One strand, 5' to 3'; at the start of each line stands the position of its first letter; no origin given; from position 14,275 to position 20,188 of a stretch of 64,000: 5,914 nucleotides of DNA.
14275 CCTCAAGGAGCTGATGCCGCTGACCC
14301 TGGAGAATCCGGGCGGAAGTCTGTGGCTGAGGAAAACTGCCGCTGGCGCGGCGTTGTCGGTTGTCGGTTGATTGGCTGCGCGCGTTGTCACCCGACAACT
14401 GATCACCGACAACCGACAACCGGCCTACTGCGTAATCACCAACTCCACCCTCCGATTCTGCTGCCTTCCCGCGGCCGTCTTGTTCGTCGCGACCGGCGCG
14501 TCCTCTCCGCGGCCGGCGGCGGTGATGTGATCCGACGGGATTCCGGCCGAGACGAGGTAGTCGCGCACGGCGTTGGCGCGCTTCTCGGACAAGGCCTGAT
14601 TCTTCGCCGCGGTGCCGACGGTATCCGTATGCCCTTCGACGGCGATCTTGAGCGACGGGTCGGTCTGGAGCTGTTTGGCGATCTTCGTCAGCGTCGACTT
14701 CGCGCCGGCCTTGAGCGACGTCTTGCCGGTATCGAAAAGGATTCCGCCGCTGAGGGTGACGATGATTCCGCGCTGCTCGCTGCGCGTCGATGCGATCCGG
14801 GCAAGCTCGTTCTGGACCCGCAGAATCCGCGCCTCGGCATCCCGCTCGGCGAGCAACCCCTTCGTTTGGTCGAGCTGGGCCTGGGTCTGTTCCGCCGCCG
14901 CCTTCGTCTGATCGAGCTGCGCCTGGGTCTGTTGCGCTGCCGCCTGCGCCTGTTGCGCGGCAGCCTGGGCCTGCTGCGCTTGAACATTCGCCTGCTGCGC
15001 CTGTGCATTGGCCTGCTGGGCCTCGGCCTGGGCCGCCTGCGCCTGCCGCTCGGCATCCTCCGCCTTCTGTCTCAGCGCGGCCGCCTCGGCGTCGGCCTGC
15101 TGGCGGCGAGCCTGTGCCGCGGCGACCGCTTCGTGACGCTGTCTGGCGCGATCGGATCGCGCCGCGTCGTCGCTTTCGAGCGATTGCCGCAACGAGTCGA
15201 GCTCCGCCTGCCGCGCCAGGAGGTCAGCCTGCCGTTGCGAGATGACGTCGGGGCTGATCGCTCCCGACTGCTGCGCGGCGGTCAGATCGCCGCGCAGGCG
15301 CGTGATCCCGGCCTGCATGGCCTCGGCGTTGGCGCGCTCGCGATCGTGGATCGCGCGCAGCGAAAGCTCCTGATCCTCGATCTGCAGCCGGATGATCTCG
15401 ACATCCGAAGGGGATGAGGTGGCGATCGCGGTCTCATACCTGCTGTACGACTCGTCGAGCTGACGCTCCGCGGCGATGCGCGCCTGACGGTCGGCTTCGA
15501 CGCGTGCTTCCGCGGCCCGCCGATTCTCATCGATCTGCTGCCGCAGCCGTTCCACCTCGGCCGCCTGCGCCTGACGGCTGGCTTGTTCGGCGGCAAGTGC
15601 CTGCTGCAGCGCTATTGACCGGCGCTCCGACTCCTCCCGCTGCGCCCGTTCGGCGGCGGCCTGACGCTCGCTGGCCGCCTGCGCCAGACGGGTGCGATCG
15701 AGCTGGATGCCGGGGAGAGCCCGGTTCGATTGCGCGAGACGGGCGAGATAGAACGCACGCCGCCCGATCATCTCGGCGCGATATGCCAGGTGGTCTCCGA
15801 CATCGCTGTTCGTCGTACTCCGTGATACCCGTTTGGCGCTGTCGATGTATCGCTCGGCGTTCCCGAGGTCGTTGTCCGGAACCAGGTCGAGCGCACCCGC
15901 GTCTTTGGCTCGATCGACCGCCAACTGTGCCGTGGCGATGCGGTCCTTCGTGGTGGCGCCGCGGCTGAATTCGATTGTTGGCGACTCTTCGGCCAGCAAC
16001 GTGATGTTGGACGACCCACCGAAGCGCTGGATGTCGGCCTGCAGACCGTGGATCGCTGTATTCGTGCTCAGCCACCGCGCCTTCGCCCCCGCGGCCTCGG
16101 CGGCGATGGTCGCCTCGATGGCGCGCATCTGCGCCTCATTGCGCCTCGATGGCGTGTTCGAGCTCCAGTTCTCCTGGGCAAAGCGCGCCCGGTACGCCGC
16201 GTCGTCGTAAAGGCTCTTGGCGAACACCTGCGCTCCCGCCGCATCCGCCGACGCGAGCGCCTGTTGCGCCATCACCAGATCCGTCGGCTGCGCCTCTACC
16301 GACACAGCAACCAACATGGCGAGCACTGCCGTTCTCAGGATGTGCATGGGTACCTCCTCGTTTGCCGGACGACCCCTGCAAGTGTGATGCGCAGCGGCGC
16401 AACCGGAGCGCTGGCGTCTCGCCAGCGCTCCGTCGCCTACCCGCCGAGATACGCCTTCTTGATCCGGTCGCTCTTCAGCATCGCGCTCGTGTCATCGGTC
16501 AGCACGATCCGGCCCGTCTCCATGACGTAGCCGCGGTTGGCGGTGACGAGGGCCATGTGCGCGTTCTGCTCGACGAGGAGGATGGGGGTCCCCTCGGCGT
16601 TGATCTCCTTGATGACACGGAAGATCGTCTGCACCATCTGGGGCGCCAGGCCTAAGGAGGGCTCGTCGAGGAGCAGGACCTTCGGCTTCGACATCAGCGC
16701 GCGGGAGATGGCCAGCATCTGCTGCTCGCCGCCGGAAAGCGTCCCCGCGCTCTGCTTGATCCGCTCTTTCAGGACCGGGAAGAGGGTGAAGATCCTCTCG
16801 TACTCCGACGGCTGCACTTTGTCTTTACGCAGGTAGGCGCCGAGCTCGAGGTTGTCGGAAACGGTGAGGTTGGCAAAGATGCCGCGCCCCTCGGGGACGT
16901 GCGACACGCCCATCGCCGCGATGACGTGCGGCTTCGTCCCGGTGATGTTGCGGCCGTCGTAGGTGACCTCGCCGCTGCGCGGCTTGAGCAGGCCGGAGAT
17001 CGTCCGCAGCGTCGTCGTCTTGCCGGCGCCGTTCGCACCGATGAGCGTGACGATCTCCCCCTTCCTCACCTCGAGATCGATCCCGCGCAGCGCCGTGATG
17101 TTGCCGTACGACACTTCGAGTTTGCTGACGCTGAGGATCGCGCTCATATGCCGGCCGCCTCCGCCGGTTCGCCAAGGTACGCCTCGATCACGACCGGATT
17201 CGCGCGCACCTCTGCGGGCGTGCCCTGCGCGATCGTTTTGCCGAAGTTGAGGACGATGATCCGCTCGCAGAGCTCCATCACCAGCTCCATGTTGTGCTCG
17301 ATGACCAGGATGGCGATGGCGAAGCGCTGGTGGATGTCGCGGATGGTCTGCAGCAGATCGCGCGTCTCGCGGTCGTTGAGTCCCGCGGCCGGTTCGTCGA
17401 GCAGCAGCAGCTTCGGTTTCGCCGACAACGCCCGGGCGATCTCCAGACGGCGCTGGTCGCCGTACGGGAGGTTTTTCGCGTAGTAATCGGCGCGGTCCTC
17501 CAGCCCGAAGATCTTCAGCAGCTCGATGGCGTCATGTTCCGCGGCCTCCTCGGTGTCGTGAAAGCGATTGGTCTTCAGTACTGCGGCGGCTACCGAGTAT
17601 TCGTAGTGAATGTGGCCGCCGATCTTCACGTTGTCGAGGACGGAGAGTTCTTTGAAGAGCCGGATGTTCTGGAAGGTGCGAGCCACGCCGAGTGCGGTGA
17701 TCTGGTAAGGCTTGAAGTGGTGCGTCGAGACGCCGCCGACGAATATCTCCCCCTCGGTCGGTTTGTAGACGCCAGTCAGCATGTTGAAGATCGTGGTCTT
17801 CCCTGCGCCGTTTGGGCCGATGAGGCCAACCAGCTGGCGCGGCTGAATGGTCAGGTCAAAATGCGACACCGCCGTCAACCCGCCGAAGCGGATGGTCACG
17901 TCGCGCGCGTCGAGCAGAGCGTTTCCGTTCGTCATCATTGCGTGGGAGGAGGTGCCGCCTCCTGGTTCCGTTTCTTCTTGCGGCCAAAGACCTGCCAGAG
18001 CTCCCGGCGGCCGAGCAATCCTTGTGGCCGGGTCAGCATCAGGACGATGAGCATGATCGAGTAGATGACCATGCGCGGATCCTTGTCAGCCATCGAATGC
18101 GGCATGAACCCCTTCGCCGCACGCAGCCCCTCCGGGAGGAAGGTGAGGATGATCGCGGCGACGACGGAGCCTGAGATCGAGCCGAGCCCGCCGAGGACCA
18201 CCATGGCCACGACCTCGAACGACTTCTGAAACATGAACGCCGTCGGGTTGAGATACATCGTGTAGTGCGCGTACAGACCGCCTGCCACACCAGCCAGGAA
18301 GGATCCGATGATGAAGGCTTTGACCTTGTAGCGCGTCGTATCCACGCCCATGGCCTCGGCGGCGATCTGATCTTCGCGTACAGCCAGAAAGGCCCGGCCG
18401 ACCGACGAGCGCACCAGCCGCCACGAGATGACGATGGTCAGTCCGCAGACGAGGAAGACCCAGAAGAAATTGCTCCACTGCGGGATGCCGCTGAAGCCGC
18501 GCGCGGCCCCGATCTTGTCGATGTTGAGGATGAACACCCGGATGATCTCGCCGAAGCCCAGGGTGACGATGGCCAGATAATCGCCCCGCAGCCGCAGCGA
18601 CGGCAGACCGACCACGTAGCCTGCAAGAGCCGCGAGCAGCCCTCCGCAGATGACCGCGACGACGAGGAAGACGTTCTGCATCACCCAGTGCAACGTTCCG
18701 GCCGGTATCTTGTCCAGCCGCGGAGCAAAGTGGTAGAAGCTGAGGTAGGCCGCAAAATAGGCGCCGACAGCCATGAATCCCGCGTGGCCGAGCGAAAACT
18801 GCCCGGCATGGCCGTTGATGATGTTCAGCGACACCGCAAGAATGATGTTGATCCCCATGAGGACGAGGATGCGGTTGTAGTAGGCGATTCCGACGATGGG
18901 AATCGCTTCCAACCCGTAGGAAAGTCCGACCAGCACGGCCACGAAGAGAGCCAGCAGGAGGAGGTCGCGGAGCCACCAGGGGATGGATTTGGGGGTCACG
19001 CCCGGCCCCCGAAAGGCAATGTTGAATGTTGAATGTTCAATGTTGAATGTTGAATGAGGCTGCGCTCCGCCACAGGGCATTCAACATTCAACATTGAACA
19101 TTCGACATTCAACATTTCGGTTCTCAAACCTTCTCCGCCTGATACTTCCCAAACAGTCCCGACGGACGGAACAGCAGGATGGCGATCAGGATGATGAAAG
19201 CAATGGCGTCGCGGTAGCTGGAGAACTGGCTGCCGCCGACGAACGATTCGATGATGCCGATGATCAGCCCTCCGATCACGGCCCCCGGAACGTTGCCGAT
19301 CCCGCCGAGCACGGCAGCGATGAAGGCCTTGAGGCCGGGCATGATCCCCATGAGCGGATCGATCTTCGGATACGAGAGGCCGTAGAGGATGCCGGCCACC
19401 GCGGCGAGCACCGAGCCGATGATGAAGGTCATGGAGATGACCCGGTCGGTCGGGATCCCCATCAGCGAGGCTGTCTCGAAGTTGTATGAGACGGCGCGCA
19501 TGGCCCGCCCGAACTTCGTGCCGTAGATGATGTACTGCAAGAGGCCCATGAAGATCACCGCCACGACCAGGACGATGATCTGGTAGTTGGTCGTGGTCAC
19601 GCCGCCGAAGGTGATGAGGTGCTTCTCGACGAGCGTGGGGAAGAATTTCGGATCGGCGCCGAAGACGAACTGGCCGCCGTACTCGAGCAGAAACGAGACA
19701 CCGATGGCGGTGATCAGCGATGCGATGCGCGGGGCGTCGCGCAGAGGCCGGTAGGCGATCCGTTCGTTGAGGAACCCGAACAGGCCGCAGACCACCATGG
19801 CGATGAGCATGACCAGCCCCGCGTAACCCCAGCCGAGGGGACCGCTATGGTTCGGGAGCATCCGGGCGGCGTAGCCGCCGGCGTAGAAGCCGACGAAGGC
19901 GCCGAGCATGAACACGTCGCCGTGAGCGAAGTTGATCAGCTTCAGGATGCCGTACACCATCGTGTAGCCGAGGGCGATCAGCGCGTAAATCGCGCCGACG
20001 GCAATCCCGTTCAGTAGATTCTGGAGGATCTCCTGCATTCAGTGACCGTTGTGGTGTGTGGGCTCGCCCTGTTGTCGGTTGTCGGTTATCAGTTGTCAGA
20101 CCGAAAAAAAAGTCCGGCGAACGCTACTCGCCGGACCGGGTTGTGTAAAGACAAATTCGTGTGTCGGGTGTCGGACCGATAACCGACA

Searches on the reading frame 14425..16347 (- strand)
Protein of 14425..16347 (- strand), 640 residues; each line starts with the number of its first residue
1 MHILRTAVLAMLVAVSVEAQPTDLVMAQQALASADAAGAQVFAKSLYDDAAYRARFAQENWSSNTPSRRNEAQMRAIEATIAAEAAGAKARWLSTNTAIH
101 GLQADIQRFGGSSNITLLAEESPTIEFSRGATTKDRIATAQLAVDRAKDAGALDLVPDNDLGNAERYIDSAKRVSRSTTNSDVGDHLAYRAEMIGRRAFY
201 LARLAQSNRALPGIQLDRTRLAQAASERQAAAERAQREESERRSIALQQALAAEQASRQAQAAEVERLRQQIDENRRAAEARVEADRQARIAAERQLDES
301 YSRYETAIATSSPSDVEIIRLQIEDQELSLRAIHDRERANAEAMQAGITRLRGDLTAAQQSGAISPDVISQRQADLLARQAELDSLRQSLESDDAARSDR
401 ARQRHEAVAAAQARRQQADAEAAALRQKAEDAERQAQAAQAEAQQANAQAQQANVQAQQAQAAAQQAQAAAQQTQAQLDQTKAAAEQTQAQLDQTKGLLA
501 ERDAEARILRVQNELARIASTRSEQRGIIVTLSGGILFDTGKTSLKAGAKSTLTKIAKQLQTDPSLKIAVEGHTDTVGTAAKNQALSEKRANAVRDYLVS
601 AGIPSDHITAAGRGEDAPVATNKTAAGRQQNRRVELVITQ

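Call 17: search_protein_families(library=pfam, proteins=[window:14425-16347:-])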
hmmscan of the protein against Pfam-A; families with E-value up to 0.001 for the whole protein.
window:14425-16347:- (640 aa): 1 family
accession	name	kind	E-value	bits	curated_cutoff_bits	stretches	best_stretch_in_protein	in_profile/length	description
PF00691.25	OmpA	-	9.6e-26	90.4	27.2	1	537-632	1-98/98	OmpA family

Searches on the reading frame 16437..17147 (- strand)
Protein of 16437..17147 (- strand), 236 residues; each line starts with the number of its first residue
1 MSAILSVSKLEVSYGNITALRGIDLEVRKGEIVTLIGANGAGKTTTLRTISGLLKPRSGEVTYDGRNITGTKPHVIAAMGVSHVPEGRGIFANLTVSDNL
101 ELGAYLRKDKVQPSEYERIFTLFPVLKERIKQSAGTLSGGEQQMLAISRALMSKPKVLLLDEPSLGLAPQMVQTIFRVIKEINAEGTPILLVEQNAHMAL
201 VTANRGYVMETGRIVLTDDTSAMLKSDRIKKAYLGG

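Call 76: search_protein_families(library=pfam, proteins=[window:16437-17147:-], max_evalue=0.00001)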
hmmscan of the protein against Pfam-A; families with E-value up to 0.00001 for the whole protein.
window:16437-17147:- (236 aa): 2 families
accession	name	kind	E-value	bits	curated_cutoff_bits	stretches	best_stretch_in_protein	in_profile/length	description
PF00005.33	ABC_tran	-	1.1e-33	117.2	25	1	20-164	1-136/137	ABC transporter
PF13304.12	AAA_21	-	6.1e-12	46.7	27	1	128-187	229-291/304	AAA domain, putative AbiEii toxin, Type IV TA system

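Call 85: find_encoding_contigs(protein=window:16437-17147:-, flank=4000, max_places=8)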
Protein window:16437-17147:- (236 aa): 1 contig read that carries it; 1 place shown.
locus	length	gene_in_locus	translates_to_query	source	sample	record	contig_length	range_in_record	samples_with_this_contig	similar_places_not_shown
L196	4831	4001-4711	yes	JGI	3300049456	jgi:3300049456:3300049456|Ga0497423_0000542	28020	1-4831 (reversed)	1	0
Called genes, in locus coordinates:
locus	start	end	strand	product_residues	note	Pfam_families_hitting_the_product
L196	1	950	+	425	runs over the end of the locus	PF13433:Peripla_BP_5, PF13458:Peripla_BP_6, PF01094:ANF_receptor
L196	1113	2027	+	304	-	PF02653:BPD_transp_2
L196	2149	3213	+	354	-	PF02653:BPD_transp_2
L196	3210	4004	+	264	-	PF00005:ABC_tran, PF13304:AAA_21 (faint), PF12399:BCA_ABC_TP_C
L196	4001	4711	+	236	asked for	PF00005:ABC_tran, PF13304:AAA_21 (weak)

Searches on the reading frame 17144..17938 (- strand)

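Call 76: search_protein_families(library=pfam, proteins=[window:17144-17938:-], max_evalue=0.00001)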
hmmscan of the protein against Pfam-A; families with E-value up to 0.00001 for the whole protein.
window:17144-17938:- (264 aa): 2 families
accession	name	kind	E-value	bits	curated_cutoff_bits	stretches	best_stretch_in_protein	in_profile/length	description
PF00005.33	ABC_tran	-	1.4e-30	107.1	25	1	26-184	3-136/137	ABC transporter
PF12399.14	BCA_ABC_TP_C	-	3.7e-13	49.2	25.5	1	234-259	1-26/27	Branched-chain amino acid ATP-binding cassette transporter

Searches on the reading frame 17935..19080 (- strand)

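Call 76: search_protein_families(library=pfam, proteins=[window:17935-19080:-], max_evalue=0.00001)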
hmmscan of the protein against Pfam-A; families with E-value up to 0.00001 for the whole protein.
window:17935-19080:- (381 aa): 1 family
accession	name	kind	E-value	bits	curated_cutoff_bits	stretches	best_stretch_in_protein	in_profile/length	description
PF02653.21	BPD_transp_2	-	1.7e-45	155.7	26.8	1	70-347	4-268/269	Branched-chain amino acid transport system / permease component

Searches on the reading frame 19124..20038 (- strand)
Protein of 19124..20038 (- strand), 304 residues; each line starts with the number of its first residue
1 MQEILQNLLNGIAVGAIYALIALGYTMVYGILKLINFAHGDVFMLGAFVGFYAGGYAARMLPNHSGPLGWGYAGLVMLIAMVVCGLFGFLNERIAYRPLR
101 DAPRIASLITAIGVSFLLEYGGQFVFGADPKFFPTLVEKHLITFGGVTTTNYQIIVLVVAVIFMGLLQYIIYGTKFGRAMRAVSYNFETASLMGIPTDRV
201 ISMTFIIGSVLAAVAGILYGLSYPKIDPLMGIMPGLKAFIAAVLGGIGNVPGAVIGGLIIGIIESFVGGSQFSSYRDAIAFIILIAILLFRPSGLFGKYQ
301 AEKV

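Call 76: search_protein_families(library=pfam, proteins=[window:19124-20038:-], max_evalue=0.00001)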
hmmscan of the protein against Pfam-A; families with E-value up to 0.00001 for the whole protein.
window:19124-20038:- (304 aa): 1 family
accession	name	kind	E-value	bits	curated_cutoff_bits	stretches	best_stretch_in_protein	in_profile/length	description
PF02653.21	BPD_transp_2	-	2.1e-45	155.4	26.8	1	7-288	1-269/269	Branched-chain amino acid transport system / permease component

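Call 84: find_encoding_contigs(protein=window:19124-20038:-, flank=3000, max_places=8)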
Protein window:19124-20038:- (304 aa): no gene with exactly this product is on record in the collection.
